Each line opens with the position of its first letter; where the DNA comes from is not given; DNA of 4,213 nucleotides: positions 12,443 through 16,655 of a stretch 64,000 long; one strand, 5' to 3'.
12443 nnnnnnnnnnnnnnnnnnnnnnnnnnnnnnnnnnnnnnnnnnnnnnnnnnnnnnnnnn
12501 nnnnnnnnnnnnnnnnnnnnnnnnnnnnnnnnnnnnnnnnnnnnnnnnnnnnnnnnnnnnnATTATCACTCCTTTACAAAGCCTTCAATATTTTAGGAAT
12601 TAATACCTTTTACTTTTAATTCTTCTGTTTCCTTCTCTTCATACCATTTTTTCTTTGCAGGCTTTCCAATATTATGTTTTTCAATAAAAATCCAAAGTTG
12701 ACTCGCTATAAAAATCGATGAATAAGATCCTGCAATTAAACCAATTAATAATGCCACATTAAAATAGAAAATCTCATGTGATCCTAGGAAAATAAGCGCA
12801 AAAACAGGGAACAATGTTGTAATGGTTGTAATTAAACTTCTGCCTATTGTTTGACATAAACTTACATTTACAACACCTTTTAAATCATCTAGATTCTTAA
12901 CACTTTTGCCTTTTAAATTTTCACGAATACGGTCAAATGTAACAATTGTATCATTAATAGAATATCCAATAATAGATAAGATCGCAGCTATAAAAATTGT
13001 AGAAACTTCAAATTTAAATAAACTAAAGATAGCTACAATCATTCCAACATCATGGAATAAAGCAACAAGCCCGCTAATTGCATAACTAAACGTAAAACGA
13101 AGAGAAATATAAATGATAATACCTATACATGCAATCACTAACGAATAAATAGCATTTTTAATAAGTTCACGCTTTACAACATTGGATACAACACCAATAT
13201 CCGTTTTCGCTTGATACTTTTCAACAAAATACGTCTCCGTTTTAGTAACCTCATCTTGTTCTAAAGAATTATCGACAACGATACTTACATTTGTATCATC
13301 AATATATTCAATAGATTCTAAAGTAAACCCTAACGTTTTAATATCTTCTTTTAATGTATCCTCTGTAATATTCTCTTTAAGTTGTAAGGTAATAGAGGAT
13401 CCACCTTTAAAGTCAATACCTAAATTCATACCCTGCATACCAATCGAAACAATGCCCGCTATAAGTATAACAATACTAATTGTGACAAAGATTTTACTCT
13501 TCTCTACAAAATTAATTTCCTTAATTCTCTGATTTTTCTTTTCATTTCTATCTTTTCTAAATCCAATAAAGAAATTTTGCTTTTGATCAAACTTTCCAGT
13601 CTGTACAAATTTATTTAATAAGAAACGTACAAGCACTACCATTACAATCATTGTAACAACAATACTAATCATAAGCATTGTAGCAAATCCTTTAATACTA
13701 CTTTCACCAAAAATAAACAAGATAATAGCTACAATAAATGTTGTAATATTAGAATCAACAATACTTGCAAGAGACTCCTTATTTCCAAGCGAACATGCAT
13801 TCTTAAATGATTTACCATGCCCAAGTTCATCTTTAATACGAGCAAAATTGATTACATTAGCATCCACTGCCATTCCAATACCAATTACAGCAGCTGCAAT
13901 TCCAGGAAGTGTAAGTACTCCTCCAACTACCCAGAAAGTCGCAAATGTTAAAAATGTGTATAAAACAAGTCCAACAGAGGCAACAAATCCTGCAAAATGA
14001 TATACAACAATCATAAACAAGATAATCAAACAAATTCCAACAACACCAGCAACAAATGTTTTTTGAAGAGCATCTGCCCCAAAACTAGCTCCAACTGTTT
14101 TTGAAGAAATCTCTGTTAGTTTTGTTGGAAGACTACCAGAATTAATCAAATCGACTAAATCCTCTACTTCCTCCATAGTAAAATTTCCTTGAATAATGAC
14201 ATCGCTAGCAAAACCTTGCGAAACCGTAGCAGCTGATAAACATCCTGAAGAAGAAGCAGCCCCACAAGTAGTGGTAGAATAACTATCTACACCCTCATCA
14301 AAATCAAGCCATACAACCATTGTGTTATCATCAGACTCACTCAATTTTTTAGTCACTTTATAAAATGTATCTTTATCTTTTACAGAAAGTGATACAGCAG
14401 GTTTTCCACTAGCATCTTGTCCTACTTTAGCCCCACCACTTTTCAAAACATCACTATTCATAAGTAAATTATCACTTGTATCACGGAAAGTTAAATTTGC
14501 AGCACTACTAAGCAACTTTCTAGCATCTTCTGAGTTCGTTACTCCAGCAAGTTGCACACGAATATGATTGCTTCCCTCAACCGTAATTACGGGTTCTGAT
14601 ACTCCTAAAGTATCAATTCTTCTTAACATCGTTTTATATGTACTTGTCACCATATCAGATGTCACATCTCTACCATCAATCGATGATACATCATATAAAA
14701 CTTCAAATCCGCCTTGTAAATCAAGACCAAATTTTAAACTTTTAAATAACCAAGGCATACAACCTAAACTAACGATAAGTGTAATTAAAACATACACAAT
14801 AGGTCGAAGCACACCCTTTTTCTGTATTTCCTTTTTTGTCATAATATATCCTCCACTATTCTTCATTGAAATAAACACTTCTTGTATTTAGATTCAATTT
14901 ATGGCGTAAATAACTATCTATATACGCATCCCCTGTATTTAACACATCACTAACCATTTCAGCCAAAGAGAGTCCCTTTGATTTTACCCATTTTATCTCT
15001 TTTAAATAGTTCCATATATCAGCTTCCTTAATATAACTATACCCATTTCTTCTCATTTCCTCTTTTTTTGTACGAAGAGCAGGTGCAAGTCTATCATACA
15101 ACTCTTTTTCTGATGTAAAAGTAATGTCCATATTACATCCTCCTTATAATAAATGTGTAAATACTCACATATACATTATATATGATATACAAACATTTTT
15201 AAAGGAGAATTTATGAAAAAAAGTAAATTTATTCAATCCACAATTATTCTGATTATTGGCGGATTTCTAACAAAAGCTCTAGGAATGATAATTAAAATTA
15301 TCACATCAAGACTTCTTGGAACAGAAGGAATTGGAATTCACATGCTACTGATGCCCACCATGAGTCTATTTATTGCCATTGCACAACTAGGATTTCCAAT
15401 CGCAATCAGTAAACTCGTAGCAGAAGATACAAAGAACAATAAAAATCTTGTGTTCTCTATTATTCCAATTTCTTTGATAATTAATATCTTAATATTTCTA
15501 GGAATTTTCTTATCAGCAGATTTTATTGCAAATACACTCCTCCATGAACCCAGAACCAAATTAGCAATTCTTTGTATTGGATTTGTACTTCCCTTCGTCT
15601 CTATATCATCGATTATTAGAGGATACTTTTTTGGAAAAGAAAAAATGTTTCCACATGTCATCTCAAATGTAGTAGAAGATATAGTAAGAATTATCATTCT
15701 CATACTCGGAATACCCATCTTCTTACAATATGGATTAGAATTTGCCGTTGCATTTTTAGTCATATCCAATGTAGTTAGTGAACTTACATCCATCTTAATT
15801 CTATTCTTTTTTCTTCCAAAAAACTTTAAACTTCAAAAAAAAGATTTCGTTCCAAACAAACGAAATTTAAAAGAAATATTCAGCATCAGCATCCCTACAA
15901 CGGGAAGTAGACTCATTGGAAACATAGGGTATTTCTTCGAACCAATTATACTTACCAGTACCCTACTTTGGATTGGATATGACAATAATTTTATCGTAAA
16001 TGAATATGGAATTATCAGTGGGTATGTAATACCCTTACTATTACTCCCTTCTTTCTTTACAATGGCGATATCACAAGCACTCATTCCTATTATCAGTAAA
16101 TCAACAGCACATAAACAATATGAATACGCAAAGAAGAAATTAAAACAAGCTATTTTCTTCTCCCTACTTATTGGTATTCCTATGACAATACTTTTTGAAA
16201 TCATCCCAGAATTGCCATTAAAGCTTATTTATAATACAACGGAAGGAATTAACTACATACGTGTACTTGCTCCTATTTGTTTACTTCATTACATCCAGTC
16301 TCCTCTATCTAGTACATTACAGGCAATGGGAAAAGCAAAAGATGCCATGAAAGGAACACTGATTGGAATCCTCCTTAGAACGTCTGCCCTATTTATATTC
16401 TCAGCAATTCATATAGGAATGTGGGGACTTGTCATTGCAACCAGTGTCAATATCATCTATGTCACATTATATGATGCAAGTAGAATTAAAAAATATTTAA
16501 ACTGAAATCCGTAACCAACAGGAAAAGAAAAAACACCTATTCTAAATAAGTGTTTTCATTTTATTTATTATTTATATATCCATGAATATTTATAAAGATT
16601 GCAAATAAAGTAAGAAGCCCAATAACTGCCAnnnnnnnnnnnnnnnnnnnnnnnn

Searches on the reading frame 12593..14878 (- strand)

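Call 39: search_protein_families(library=pfam, proteins=[window:12593-14878:-], max_evalue=0.001)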
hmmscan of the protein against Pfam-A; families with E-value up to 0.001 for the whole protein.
window:12593-14878:- (761 aa): 5 families
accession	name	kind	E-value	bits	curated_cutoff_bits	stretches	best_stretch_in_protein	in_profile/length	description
PF02355.23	SecD_SecF_C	-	7.1e-65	218.4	20.5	2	556-734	13-188/189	Protein export membrane protein SecD/SecF, C-terminal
PF21760.3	SecD_1st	-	3.8e-18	65.1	27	1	79-135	3-59/60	Protein translocase subunit SecDF, P1 domain, N-terminal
PF07549.19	Sec_GG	-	4.4e-11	42.4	20.3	1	477-502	1-26/28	SecD/SecF GG Motif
PF22599.2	SecDF_P1_head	-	3e-08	34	27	1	149-251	28-113/114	SecDF, P1 head subdomain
PF03176.21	MMPL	-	4.2e-05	23.1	20.5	1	270-417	141-295/333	MMPL family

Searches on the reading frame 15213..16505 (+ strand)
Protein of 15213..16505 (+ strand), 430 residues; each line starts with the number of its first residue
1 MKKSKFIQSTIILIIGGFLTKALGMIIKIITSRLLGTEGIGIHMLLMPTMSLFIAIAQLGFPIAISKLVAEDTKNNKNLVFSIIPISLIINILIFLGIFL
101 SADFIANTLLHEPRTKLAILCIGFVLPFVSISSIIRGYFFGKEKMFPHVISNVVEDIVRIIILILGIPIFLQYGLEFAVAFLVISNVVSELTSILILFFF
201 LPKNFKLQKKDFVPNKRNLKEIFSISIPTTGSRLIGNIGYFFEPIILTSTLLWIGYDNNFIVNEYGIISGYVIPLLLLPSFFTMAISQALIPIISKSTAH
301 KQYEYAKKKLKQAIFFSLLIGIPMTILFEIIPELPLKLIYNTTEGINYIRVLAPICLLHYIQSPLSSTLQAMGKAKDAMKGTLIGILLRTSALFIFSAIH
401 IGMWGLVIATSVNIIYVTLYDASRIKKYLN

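Call 39: search_protein_families(library=pfam, proteins=[window:15213-16505:+], max_evalue=0.001)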
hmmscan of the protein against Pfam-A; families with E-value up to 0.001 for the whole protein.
window:15213-16505:+ (430 aa): 4 families
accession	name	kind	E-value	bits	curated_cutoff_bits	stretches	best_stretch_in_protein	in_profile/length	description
PF01943.22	Polysacc_synt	-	4.4e-39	135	28.2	1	8-296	3-272/274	Polysaccharide biosynthesis protein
PF13440.11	Polysacc_synt_3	-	1.4e-13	51.2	23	2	32-235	3-190/293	Polysaccharide biosynthesis protein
PF01554.23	MatE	-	8.3e-13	48.8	24.9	1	272-390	34-156/161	MatE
PF03023.19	MurJ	-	7.2e-09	35.2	27.4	1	82-427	58-401/451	Lipid II flippase MurJ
